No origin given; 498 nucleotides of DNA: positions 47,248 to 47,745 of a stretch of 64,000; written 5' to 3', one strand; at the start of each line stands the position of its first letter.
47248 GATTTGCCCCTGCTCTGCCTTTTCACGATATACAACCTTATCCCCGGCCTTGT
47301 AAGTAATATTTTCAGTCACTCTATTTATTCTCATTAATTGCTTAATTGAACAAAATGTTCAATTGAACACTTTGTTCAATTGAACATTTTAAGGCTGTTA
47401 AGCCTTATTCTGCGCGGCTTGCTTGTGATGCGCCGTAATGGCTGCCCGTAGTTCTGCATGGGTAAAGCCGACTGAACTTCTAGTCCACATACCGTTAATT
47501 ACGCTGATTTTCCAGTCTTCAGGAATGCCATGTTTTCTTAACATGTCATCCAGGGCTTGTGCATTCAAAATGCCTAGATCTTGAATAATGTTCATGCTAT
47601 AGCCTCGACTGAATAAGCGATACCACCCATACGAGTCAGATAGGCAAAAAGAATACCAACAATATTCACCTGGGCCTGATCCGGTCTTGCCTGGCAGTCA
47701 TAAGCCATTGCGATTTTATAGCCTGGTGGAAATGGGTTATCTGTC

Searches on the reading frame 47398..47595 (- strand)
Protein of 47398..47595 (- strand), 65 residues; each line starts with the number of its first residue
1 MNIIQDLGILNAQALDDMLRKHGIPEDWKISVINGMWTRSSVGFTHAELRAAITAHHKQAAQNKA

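Call 93: search_protein_families(library=pfam, max_evalue=0.01, proteins=[window:47398-47595:-])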
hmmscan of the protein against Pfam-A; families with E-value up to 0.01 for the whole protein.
window:47398-47595:- (65 aa): 0 families

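Call 94: search_protein_families(library=phrogs, max_evalue=0.001, proteins=[window:47398-47595:-])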
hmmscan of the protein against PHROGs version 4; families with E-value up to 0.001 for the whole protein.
window:47398-47595:- (65 aa): 1 family
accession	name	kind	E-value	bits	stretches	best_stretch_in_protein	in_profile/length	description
phrog_30378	-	unknown function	7e-08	33.4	1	2-53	5-56/197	-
